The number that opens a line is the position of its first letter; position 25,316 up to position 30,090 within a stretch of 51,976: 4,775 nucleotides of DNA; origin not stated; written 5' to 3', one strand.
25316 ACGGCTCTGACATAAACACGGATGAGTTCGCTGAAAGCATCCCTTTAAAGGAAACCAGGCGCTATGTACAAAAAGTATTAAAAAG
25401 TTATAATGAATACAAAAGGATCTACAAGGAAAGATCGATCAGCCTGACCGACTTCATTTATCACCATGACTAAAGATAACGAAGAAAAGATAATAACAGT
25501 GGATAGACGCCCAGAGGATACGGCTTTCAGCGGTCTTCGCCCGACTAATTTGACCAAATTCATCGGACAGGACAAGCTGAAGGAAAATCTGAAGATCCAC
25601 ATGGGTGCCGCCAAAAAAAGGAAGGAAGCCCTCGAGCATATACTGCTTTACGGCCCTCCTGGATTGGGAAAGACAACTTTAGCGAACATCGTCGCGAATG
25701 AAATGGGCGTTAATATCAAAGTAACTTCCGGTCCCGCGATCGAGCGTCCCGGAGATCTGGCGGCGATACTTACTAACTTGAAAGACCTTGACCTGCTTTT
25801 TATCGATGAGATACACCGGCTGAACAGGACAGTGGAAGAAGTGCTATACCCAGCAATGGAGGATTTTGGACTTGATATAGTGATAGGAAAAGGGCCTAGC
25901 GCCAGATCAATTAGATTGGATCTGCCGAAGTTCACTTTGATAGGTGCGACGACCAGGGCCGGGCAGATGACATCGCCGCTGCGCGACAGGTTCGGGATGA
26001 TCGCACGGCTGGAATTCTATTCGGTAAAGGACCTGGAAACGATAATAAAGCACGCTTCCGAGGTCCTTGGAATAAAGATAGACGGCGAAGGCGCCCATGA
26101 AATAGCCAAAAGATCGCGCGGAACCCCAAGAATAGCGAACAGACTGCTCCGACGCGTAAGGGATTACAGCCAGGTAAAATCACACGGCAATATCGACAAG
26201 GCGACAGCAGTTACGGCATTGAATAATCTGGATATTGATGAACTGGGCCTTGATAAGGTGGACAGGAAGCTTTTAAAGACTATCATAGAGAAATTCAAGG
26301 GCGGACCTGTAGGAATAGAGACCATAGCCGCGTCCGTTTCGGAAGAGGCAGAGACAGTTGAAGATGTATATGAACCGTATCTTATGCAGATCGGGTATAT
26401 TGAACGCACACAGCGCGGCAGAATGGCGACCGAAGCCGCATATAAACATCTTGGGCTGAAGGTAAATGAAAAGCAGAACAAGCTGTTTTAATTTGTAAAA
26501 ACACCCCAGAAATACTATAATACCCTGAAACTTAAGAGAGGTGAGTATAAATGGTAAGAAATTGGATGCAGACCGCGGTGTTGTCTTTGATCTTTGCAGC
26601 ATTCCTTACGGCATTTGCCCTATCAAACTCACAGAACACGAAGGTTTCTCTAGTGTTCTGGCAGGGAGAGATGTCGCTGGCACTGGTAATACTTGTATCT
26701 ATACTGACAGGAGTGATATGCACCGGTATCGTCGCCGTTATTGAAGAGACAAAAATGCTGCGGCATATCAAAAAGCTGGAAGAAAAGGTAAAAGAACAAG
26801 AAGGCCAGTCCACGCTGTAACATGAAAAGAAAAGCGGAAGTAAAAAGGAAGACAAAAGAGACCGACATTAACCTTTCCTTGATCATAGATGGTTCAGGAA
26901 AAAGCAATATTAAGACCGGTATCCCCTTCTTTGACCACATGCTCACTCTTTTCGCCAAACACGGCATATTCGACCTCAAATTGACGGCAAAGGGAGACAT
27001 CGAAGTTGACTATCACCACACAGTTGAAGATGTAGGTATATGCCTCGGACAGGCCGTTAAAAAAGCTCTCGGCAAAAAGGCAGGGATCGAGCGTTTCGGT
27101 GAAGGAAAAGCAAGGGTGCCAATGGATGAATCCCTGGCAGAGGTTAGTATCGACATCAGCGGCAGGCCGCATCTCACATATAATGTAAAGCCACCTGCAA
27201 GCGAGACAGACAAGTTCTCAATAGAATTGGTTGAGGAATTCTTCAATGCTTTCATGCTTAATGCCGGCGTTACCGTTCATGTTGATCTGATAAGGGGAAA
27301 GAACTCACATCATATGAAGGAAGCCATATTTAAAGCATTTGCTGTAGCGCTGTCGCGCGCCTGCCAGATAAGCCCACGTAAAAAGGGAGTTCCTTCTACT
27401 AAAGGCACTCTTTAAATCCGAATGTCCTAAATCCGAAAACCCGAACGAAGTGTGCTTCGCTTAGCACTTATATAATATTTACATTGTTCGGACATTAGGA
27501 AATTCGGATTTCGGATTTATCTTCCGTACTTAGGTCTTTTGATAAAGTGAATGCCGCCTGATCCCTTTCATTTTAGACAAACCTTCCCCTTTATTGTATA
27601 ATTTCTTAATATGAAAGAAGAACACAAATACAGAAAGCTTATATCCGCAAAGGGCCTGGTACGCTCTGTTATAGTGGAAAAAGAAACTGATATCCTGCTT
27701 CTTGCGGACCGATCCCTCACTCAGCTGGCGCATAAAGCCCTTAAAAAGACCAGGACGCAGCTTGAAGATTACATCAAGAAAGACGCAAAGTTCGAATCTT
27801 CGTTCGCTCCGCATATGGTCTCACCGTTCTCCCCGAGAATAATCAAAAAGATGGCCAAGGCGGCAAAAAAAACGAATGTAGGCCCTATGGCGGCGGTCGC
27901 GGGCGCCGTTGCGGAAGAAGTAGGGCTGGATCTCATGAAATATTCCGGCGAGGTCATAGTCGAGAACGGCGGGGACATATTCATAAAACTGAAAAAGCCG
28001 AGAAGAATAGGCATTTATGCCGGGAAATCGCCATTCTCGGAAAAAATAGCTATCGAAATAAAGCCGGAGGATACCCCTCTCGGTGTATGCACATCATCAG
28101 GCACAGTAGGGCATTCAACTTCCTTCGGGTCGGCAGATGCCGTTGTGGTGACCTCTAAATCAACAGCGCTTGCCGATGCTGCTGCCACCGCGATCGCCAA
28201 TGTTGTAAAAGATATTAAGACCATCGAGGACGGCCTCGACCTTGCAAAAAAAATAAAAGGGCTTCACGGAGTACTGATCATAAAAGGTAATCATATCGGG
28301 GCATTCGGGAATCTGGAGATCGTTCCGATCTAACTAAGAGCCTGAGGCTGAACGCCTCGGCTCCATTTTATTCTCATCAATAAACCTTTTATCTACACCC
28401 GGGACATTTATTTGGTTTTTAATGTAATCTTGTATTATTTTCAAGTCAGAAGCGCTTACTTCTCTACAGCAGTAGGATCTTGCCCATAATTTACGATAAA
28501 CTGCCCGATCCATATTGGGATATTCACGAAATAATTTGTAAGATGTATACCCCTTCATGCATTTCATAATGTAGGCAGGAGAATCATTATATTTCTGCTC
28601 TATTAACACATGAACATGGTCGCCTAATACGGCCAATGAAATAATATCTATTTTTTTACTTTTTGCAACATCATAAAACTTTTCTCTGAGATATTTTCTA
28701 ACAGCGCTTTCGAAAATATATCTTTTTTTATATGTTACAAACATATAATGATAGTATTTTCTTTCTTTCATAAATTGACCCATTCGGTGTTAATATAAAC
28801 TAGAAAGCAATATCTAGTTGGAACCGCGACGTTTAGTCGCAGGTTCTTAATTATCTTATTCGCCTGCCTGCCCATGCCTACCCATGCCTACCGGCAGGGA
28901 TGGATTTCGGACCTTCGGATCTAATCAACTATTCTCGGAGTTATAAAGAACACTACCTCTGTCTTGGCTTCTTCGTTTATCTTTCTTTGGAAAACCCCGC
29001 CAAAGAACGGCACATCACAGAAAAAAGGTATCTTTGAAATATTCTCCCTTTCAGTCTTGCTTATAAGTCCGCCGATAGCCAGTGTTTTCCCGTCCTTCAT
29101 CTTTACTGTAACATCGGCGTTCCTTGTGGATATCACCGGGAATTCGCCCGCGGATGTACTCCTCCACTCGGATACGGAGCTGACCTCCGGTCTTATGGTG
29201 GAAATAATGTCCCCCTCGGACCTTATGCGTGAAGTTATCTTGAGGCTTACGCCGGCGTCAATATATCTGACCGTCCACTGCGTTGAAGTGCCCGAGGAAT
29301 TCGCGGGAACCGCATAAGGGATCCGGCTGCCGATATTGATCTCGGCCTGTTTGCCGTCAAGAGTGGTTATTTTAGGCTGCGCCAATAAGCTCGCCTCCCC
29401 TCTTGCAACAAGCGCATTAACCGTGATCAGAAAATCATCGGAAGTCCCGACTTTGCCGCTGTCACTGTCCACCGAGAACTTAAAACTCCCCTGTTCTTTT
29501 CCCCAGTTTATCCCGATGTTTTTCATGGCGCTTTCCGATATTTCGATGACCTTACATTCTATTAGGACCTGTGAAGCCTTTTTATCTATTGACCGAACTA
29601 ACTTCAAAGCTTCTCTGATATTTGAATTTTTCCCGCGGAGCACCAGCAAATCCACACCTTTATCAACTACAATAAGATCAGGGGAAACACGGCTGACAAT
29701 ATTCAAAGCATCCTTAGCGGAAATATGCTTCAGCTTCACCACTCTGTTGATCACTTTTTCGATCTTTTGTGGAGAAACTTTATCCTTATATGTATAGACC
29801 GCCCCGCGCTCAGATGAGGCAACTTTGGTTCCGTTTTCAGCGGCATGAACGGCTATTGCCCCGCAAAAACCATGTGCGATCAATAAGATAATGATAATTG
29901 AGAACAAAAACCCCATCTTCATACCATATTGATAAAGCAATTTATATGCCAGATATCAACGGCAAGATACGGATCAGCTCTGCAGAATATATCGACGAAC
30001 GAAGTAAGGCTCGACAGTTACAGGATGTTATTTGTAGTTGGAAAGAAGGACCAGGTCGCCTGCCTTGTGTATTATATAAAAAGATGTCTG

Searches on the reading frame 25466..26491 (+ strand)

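Call 78: search_protein_families(library=pfam, proteins=[window:25466-26491:+], max_evalue=0.00001)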
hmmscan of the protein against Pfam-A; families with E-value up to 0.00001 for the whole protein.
window:25466-26491:+ (341 aa): 5 families
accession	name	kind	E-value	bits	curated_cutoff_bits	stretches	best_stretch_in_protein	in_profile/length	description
PF05496.18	RuvB_N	-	6e-81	270.3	27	1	24-182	1-159/159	Holliday junction DNA helicase RuvB P-loop domain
PF17864.7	AAA_lid_4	-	2.5e-31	107.7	27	1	185-258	1-74/74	RuvB AAA lid domain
PF05491.19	RuvB_C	-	7.8e-28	96.7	24.7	1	259-329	1-71/72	RuvB C-terminal winged helix domain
PF00004.35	AAA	-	4.5e-22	79.3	21.2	1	59-181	1-128/131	ATPase family associated with various cellular activities (AAA)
PF07728.20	AAA_5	-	2.4e-07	31.3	22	0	58-176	1-139/139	AAA domain (dynein-related subfamily)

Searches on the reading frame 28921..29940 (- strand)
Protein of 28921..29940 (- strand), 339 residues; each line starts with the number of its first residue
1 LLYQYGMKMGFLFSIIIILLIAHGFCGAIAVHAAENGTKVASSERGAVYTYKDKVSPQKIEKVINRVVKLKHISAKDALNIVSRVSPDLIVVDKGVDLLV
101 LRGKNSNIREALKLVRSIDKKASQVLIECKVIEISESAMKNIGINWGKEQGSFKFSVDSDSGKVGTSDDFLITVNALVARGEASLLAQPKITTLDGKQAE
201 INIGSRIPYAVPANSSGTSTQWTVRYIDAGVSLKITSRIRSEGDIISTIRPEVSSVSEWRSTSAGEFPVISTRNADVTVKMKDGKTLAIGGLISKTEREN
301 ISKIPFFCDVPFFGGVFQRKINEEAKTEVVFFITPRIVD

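Call 78: search_protein_families(library=pfam, proteins=[window:28921-29940:-], max_evalue=0.00001)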
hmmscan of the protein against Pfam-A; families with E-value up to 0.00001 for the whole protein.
window:28921-29940:- (339 aa): 1 family
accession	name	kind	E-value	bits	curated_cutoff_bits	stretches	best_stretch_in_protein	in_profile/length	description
PF00263.26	Secretin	-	1.3e-43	149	27.5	1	176-339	1-169/169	Bacterial type II and III secretion system protein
